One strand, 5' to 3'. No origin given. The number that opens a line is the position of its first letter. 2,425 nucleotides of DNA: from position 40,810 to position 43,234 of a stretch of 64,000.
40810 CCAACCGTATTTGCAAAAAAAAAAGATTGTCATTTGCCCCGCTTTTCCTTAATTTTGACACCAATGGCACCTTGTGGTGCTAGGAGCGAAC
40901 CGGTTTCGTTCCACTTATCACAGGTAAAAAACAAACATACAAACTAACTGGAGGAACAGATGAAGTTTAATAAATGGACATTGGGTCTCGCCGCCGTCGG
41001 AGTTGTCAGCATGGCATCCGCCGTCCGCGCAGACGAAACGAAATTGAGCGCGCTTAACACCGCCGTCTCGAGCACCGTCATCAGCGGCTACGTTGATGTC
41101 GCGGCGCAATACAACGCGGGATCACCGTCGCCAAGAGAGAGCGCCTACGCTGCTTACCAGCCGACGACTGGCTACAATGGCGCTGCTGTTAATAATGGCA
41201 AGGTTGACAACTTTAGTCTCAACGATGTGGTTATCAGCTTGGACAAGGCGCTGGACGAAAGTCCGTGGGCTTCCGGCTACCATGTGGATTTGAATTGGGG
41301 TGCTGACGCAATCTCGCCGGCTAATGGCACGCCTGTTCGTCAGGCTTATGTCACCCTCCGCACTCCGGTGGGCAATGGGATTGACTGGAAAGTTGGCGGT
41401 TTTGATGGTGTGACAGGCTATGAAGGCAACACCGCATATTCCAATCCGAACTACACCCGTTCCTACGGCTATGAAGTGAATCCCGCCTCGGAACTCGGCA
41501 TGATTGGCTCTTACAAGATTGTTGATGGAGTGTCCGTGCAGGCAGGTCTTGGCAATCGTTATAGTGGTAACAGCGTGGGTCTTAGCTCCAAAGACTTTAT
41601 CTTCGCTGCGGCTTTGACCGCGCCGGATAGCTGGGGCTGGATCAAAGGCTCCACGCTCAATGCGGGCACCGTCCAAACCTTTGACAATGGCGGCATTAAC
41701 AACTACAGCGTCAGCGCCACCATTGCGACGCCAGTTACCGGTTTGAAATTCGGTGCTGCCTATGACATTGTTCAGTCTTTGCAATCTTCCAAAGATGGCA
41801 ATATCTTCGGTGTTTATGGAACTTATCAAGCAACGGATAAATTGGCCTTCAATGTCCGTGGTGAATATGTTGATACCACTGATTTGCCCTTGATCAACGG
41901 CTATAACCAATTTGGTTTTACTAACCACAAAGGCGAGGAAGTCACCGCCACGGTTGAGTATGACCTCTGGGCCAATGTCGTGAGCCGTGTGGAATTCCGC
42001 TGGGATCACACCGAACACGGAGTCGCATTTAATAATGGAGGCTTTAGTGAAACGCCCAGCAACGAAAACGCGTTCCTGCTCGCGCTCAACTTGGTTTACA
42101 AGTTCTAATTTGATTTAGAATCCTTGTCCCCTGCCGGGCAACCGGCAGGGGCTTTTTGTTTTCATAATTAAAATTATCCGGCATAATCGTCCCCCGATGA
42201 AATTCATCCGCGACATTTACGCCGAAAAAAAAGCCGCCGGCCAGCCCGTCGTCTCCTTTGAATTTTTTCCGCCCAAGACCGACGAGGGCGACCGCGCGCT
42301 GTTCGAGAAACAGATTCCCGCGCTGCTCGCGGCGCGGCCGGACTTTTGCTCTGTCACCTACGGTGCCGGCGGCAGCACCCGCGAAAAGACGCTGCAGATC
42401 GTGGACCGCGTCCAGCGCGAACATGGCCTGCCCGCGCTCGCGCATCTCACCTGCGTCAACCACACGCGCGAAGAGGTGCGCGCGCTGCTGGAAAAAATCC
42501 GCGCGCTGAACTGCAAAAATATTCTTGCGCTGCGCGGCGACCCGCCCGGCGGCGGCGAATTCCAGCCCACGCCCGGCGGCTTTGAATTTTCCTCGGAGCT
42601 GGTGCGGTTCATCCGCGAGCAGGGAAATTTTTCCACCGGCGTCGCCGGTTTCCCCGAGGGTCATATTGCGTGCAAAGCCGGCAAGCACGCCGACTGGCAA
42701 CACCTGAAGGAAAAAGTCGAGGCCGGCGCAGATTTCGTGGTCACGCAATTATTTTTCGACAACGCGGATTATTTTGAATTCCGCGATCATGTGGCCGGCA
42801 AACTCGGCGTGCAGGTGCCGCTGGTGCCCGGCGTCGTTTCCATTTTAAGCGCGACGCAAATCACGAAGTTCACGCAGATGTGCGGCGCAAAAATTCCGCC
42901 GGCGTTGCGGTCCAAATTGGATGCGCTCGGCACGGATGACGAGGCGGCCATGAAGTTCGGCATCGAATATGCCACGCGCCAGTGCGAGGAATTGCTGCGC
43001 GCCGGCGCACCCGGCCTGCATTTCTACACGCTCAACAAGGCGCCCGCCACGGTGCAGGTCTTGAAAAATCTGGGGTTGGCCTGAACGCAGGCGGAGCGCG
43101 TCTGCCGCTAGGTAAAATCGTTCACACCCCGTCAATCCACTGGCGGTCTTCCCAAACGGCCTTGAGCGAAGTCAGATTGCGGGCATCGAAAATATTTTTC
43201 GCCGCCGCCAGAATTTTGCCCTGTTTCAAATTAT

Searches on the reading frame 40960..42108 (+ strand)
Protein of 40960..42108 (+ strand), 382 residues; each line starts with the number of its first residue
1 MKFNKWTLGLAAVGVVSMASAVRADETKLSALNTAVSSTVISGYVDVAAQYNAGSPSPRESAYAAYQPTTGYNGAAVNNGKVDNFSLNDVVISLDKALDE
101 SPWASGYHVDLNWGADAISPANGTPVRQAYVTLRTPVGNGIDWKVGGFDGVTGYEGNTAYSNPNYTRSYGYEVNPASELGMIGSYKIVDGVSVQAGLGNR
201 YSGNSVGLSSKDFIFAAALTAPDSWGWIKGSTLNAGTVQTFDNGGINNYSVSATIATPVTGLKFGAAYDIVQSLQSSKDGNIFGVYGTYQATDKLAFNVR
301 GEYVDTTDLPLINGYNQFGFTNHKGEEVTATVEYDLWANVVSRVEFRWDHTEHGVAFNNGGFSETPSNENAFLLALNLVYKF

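Call 55: search_protein_families(library=pfam, proteins=[window:40960-42108:+], max_evalue=0.00001)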
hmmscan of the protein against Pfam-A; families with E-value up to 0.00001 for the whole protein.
window:40960-42108:+ (382 aa): 1 family
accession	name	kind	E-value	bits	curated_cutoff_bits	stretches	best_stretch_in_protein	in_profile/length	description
PF07642.17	BBP2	-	6.3e-34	118.2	26.2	1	41-382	4-339/339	Putative beta-barrel porin-2, OmpL-like. bbp2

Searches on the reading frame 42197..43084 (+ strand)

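Call 73: search_protein_families(library=pfam, proteins=[window:42197-43084:+], max_evalue=0.00001)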
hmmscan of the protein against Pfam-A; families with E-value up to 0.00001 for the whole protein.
window:42197-43084:+ (295 aa): 1 family
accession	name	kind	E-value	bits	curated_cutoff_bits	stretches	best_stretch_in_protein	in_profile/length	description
PF02219.23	MTHFR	-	7.9e-91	304.8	24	1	12-293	6-287/287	Methylenetetrahydrofolate reductase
